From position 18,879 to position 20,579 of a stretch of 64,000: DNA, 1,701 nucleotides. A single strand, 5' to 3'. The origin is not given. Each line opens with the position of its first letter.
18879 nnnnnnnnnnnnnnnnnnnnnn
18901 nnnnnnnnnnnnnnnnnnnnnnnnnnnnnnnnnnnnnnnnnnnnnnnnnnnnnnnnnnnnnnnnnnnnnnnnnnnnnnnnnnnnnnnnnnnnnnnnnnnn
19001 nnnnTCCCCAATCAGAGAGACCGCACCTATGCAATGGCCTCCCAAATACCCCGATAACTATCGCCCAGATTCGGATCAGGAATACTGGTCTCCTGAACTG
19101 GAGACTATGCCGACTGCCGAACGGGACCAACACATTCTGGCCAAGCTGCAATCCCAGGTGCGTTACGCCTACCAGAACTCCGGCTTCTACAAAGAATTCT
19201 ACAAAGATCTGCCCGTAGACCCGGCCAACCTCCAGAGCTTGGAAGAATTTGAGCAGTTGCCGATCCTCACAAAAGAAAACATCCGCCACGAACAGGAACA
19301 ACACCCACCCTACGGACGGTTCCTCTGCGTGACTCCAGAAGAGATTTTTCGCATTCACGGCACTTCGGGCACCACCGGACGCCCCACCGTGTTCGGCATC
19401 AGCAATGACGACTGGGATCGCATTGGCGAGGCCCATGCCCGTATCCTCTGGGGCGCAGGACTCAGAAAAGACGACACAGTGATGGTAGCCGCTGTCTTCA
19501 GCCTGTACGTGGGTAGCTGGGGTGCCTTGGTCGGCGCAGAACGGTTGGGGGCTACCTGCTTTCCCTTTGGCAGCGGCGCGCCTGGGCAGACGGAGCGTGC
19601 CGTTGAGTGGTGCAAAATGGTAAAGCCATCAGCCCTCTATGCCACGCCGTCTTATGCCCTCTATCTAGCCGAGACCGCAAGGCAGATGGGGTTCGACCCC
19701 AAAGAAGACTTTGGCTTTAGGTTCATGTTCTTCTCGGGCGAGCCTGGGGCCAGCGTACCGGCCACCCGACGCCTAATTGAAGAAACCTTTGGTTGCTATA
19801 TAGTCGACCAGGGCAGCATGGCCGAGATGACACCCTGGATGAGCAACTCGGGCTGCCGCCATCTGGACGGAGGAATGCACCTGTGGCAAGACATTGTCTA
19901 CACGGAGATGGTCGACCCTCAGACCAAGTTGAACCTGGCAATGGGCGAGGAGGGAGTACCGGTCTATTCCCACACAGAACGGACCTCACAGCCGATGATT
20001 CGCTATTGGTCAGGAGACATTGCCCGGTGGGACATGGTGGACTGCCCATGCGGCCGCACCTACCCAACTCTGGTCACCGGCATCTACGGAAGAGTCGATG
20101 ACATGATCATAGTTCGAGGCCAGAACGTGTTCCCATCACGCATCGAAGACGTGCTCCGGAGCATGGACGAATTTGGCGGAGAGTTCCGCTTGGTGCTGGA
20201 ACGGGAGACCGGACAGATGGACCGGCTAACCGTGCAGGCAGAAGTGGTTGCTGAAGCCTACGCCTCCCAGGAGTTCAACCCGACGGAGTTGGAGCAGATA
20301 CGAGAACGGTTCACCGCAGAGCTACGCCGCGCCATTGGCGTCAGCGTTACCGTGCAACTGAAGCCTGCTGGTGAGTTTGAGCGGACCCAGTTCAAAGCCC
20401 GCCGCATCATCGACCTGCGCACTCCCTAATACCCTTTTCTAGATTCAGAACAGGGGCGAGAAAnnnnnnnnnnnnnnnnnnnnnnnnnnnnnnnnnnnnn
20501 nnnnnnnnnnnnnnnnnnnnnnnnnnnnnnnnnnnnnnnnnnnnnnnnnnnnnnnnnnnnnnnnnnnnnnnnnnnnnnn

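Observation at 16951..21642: Split B12-dependent acyl-CoA mutase with HCM-type specificity residues, next to a PaaK-type CoA ligase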

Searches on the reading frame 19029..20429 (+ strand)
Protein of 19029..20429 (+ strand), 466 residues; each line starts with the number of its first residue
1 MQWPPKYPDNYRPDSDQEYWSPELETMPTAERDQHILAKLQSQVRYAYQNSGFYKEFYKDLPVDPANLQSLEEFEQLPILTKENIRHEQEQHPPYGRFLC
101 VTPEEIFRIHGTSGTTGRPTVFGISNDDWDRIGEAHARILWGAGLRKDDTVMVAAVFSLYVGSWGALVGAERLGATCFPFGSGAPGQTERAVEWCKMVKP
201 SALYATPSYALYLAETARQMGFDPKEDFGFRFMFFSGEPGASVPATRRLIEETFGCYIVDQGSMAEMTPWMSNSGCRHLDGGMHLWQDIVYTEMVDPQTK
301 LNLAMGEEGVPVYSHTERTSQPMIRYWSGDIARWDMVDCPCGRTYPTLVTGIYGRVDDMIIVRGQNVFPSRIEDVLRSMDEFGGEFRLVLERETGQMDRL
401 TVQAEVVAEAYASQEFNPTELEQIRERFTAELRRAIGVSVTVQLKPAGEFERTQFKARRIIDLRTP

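Call 7: search_protein_families(library=ncbifam, proteins=[window:19029-20429:+])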
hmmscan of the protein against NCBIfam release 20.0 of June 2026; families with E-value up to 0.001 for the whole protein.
window:19029-20429:+ (466 aa): 18 families
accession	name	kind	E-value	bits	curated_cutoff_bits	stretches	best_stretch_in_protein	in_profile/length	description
TIGR02155.1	PA_CoA_ligase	equivalog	1.7e-87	293.7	646.3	1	26-464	2-422/422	phenylacetate--CoA ligase PaaK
NF041878.1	paak_haloarch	equivalog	2.8e-84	283.2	700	1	26-464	7-427/427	phenylacetate--CoA ligase PaaK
NF053551.1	FlxY_rubin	equivalog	2.6e-45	154.9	520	1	33-458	10-418/424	flexirubin biosynthesis putative acyl-CoA ligase FlxY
TIGR03335.1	F390_ftsA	equivalog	9e-45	153.2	458.7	1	19-456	1-435/445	coenzyme F390 synthetase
NF045666.1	DVU1553_fam_AMP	equivalog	1.2e-35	123.1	300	1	30-348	21-324/331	DVU_1553 family AMP-dependent CoA ligase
NF041217.1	BagE_FevW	exception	1.6e-27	96.6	800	1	92-413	58-365/424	bagremycin/ferroverdin synthetase BagE/FevW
NF004837.0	PRK06187.1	subfamily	8.3e-08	30.9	476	0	352-379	418-445/531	long-chain-fatty-acid--CoA ligase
NF005801.1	PRK07656.1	equivalog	2e-06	26.8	657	0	352-381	399-428/500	FadD3 family acyl-CoA ligase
TIGR02304.1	aden_form_hyp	equivalog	3.4e-06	26.3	251.9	1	273-410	252-381/430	F390 synthetase-related protein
NF006624.1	PRK09192.1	subfamily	5.5e-06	25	600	1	352-453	452-546/567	fatty acyl-AMP ligase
NF005850.0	PRK07768.1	subfamily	1.9e-05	23.1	572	1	352-453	432-529/545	long-chain-fatty-acid--CoA ligase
TIGR02262.1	benz_CoA_lig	subfamily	6e-05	22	375.25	1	111-376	168-426/508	benzoate-CoA ligase family protein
NF005797.0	PRK07638.1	equivalog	0.00021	19.9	518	0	352-381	379-408/487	acyl-CoA synthetase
TIGR01733.1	AA-adenyl-dom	subfamily_domain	0.00023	20.1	317.4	0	97-272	116-278/409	amino acid adenylation domain-containing protein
NF006167.0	PRK08308.1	equivalog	0.00026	20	513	1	353-382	310-339/414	acyl-CoA synthetase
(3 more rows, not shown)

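Call 8: search_protein_families(library=pfam, proteins=[window:19029-20429:+])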
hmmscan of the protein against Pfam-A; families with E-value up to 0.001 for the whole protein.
window:19029-20429:+ (466 aa): 2 families
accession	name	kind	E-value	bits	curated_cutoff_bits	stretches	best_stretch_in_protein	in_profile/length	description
PF14535.12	AMP-binding_C_2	-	1.4e-20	73.7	25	1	364-464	1-96/96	AMP-binding enzyme C-terminal domain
PF00501.34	AMP-binding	-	2e-09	37.2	29.9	1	97-278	155-337/384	AMP-binding enzyme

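Call 10: search_solved_structures(query=window:19029-20429:+, max_evalue=0.00001)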
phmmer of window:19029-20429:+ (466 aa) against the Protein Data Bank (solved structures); distinct sequences matched with E-value up to 0.00001: 9.
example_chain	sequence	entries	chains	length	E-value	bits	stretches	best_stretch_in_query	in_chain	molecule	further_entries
6hdw_A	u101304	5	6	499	1.7e-153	514.9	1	3-464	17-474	2-hydroxyisobutyryl-CoA synthetase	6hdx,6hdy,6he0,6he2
4r1l_A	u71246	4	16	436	1.7e-63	218.1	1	17-464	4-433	Phenylacetate-coenzyme A ligase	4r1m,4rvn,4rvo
2y27_A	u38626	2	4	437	1.2e-62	215.3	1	24-464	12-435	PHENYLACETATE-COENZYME A LIGASE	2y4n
2y4o_A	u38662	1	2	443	1.5e-60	208.3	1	23-464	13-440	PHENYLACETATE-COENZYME A LIGASE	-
6wuq_A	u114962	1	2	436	2e-25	92.5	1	52-405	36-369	AjiA1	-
6siw_A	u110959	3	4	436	2.7e-23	85.5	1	69-379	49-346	PaaK-like ligase (AMP-dependent synthetase and ligase) | AMP-dependent synthetase and ligase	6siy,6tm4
6siw_B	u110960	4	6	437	2.9e-23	85.4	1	69-379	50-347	PaaK-like ligase (AMP-dependent synthetase and ligase) | AMP-dependent synthetase and ligase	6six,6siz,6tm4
9s3l_A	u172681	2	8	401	1.8e-20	76.2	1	36-398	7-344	Phenylacetate-CoA ligase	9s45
3lax_A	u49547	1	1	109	7.9e-11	44.4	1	356-464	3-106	Phenylacetate-coenzyme A ligase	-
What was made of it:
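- On 2-hydroxyisobutyrate-CoA ligase (HCL): 6HDW scores 515 bits against at most 218 bits for PaaK structures (call 10).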

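Call 31: search_solved_structures(query=window:19029-20429:+, max_evalue=1e-100, show_alignments=1)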
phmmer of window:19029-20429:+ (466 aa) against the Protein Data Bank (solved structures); distinct sequences matched with E-value up to 1e-100: 1.
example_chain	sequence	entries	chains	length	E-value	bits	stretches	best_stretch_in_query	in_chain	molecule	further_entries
6hdw_A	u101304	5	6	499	1.7e-153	514.9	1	3-464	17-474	2-hydroxyisobutyryl-CoA synthetase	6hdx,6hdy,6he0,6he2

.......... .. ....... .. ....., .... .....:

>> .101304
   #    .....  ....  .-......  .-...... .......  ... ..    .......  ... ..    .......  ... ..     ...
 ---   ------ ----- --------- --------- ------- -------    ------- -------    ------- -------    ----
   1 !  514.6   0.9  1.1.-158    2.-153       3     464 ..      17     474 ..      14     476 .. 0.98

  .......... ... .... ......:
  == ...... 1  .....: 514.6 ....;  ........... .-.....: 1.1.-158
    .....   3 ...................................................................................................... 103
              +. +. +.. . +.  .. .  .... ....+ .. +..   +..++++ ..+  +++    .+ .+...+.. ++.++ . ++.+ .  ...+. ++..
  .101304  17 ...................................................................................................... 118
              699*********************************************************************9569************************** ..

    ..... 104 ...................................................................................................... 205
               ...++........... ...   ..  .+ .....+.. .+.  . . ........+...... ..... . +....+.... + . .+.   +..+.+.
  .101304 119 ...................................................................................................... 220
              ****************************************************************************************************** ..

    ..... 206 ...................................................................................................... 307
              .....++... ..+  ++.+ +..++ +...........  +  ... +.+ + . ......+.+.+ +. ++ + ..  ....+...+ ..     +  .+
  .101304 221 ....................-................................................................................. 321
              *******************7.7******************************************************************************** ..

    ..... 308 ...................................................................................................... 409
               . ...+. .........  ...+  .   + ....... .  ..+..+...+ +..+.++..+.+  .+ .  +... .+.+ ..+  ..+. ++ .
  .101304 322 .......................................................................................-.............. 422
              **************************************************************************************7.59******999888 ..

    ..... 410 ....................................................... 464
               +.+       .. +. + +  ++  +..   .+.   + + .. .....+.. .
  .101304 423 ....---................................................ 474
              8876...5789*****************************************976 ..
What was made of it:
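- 19029..20429 (+): 2-hydroxyisobutyrate-CoA ligase (HCL) ortholog, 466 aa. Tyr160 is at 19506-19508 and Ser236 at 19734-19736. PDB 6HDW 2-hydroxyisobutyryl-CoA synthetase at 515 bits, against at most 218 bits for PaaK (calls 10, 31).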

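Call 37: search_dna_similar(query=window:19029-20429:+, collection=plasmids, mode=protein, max_rows=20, max_evalue=1e-40)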
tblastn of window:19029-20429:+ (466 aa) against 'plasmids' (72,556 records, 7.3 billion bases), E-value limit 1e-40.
Records with a match: 209; places in all: 221; records where one place covers at least 80% of the query: 208.
Best place of each record, by identity: <60% 209.
By first word of the organism name: Pseudosulfitobacter 21; Streptomyces 20; Paracoccus 17; Deinococcus 15; Rhizobium 12; Sinorhizobium 11; Haloferax 8; Sulfitobacter 7; Azospirillum 6; Natrinema 4; and 57 more.
By predicted mobility (MOB-suite, as given by PLSDB): non-mobilizable 163; conjugative 30; mobilizable 16.
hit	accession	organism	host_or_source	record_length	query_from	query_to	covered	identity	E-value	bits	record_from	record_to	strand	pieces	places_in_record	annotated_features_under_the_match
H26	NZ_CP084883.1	Natrinema zhouii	pure culture,Salt mine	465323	1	464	100%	60.0%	0e+0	586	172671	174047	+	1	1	AMP-binding protein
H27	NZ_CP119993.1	Halomarina sp. PSR21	cell culture,saline soil from Tarim ...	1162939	1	464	100%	58.0%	3e-175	552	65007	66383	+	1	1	record has no annotation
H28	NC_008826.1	Methylibium petroleiphilum PM1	-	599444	2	464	99%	49.6%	3e-149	477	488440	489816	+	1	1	AMP-binding protein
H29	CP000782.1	Xanthobacter autotrophicus Py2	-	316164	2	464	99%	48.5%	2e-145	466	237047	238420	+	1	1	Phenylacetate--CoA ligase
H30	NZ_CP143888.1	Agrobacterium deltaense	Cell culture,Plant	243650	3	465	99%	47.4%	1e-141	455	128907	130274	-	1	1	AMP-binding protein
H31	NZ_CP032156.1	Mycobacterium sp. ELW1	whole organism,Stream sediment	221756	2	464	99%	46.2%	3e-131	426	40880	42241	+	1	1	AMP-binding protein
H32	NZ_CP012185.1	Pseudonocardia sp. EC080619-01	Apterostigma dentigerum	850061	18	462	95%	41.3%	2e-91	311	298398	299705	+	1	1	phenylacetate--CoA ligase family protein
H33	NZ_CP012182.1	Pseudonocardia sp. EC080610-09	Apterostigma dentigerum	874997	18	462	95%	41.3%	2e-91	311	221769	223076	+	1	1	phenylacetate--CoA ligase family protein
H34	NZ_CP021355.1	Rhodococcus oxybenzonivorans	river sediment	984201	2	464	99%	38.6%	4e-94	318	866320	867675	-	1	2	AMP-binding protein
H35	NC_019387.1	Thermus oshimai JL-2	-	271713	19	461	95%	37.5%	9e-84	288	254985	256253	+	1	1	phenylacetate--CoA ligase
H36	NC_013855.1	Azospirillum sp. B510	-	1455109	19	464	96%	36.5%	1e-76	268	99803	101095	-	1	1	record has no annotation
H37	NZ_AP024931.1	Thermus thermophilus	-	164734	19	461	95%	36.6%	7e-81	280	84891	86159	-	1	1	phenylacetate--CoA ligase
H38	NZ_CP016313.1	Thermus brockianus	whole organism,environmental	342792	19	461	95%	36.5%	5e-75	263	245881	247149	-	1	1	phenylacetate--CoA ligase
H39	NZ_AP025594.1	Thermus brockianus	-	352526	19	461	95%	36.5%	5e-75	263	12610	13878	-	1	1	phenylacetate--CoA ligase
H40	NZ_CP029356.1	Azospirillum thermophilum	cell culture,hot spring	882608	19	464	96%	36.1%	1e-74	262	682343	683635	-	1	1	phenylacetate--CoA ligase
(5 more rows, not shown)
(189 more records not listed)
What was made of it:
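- Tried and rejected: The ligase search was what exposed the reference clusters (call 37).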

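Call 38: get_annotated_region(hit=H28, flank=9000)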
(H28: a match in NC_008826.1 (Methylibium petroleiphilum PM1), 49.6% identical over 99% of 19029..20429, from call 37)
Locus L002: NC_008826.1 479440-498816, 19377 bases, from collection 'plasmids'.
description: Methylibium petroleiphilum PM1 plasmid RPME01, complete sequence
organism: Methylibium petroleiphilum PM1 (NCBI taxid 420662)
taxonomy: Bacteria; Pseudomonadota; Betaproteobacteria; Burkholderiales; Sphaerotilaceae; Methylibium; Methylibium petroleiphilum; Methylibium petroleiphilum PM1
host: -; source: -; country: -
typing (MOB-suite, as given by PLSDB): conjugative; relaxase MOBP; mating-pair formation MPF_F
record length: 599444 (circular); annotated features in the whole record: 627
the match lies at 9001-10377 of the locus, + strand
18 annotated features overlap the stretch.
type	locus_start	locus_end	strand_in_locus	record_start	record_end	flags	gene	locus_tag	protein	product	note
CDS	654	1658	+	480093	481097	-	-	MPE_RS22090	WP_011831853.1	hypothetical protein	-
CDS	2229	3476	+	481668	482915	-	-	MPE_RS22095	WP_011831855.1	hypothetical protein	-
CDS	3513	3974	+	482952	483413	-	-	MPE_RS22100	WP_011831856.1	hypothetical protein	-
CDS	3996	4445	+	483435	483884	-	-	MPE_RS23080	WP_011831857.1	PEP-utilizing enzyme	GO:0016310 - phosphorylation [Evidence IEA]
CDS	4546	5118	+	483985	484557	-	-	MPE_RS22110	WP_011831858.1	MarR family transcriptional regulator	-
CDS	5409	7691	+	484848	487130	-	-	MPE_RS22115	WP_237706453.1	helix-turn-helix domain-containing protein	-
CDS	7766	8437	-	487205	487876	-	-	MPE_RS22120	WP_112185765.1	GntR family transcriptional regulator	-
CDS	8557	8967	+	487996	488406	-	-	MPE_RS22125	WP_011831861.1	cobalamin B12-binding domain-containing protein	-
CDS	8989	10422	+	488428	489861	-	-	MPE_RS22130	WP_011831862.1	AMP-binding protein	-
CDS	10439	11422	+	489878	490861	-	meaB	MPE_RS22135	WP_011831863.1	methylmalonyl Co-A mutase-associated GTPase MeaB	GO:1903826 - L-arginine transmembrane transport [Evidence IEA]; GO:0015819 - lysine transport [Evidence IEA]; ...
CDS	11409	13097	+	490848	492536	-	-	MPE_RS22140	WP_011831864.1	methylmalonyl-CoA mutase family protein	-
CDS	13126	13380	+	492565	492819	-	-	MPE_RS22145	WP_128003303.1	hypothetical protein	-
CDS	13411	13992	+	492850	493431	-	-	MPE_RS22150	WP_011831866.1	cob(I)yrinic acid a,c-diamide adenosyltransferase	GO:0009236 - cobalamin biosynthetic process [Evidence IEA]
CDS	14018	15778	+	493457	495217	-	-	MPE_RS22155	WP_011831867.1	thiamine pyrophosphate-binding protein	-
CDS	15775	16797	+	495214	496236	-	-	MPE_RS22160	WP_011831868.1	gamma carbonic anhydrase family protein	-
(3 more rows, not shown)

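Call 39: get_annotated_region(hit=H26, flank=9000)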
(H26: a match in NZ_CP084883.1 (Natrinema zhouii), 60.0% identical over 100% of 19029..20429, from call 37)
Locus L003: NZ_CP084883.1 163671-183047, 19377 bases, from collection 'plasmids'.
description: Natrinema zhouii strain YPL30 plasmid unnamed2, complete sequence
organism: Natrinema zhouii (NCBI taxid 1710539)
taxonomy: Archaea; Euryarchaeota; Halobacteria; Halobacteriales; Natrialbaceae; Natrinema; Natrinema zhouii
host: -; source: pure culture,Salt mine; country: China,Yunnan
typing (MOB-suite, as given by PLSDB): non-mobilizable
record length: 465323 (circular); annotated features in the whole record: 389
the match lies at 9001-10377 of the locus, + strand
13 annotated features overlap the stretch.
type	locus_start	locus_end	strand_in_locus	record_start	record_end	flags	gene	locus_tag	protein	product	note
CDS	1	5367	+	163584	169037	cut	-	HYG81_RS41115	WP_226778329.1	AMP-binding protein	-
CDS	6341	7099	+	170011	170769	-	-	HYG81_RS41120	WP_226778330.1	IclR family transcriptional regulator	GO:0006355 - regulation of DNA-templated transcription [Evidence IEA]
CDS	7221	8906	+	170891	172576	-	-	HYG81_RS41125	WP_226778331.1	thiamine pyrophosphate-binding protein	-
CDS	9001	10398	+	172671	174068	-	-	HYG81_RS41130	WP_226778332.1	AMP-binding protein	-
CDS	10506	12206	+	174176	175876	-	-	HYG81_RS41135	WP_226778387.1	methylmalonyl-CoA mutase family protein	-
CDS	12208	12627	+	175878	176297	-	-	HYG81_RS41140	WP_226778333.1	cobalamin B12-binding domain-containing protein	-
CDS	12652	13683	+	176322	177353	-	meaB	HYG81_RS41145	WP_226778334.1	methylmalonyl Co-A mutase-associated GTPase MeaB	GO:1903826 - L-arginine transmembrane transport [Evidence IEA]; GO:0015819 - lysine transport [Evidence IEA]; ...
CDS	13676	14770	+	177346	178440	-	-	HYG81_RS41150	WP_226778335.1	class I SAM-dependent methyltransferase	-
CDS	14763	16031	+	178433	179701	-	-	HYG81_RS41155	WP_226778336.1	Xaa-Pro peptidase family protein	GO:0006508 - proteolysis [Evidence IEA]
CDS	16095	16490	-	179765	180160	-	-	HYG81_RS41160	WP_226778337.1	universal stress protein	-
CDS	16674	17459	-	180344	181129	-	-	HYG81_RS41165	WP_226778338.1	fumarylacetoacetate hydrolase family protein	-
CDS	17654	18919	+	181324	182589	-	-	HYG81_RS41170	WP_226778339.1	ABC transporter substrate-binding protein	-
CDS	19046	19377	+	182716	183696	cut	-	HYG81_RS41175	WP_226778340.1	branched-chain amino acid ABC transporter permease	GO:0015803 - branched-chain amino acid transport [Evidence IEA]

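Call 45: get_annotated_region(hit=H29, flank=12000)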
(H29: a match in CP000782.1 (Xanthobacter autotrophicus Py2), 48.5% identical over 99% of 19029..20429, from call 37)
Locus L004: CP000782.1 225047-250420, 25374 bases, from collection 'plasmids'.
description: Xanthobacter autotrophicus Py2 plasmid pXAUT01, complete sequence
organism: Xanthobacter autotrophicus Py2 (NCBI taxid 78245)
taxonomy: Bacteria; Pseudomonadota; Alphaproteobacteria; Hyphomicrobiales; Xanthobacteraceae; Xanthobacter; Xanthobacter autotrophicus; Xanthobacter autotrophicus Py2
host: -; source: -; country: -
typing (MOB-suite, as given by PLSDB): conjugative; replicon rep_cluster_649; relaxase MOBQ; mating-pair formation MPF_T
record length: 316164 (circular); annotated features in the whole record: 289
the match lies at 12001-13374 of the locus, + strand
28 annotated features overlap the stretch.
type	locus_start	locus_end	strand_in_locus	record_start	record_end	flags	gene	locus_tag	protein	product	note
CDS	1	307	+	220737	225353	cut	-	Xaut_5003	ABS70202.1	Ti-type conjugative transfer relaxase TraA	-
CDS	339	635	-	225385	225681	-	-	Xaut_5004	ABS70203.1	hypothetical protein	-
CDS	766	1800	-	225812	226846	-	-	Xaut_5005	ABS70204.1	protein of unknown function DUF140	-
CDS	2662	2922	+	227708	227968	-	-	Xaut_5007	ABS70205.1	prevent-host-death family protein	-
CDS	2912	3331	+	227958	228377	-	-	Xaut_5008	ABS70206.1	conserved hypothetical protein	-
CDS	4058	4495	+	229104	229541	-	-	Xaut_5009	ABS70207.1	conserved hypothetical protein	-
CDS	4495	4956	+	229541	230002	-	-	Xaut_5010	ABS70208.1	RES domain protein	-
CDS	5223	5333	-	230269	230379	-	-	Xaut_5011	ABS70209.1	conserved hypothetical protein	-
CDS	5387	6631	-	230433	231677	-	-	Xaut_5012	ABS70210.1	conserved hypothetical protein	-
CDS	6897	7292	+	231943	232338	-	-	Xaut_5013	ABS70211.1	transposase IS3/IS911 family protein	-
CDS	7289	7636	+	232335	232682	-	-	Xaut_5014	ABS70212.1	IS66 Orf2 family protein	-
CDS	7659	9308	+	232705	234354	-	-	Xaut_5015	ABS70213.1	transposase IS66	-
CDS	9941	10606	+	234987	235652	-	-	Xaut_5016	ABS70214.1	hypothetical protein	-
CDS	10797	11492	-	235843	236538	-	-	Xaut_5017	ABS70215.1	transcriptional regulator, GntR family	-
CDS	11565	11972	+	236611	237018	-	-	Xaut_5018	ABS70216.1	cobalamin B12-binding domain protein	-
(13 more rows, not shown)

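Call 46: get_annotated_region(hit=H27, flank=8000)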
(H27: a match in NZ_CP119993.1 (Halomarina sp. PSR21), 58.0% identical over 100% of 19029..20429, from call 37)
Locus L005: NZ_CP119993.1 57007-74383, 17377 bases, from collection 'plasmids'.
description: Halomarina sp. PSR21 plasmid unnamed1, complete sequence
organism: Halomarina sp. PSR21 (NCBI taxid 3033386)
taxonomy: Archaea; Euryarchaeota; Halobacteria; Halobacteriales; Haloarculaceae; Halomarina; Halomarina sp. PSR21
host: -; source: cell culture,saline soil from Tarim Basin; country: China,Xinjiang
typing (MOB-suite, as given by PLSDB): non-mobilizable
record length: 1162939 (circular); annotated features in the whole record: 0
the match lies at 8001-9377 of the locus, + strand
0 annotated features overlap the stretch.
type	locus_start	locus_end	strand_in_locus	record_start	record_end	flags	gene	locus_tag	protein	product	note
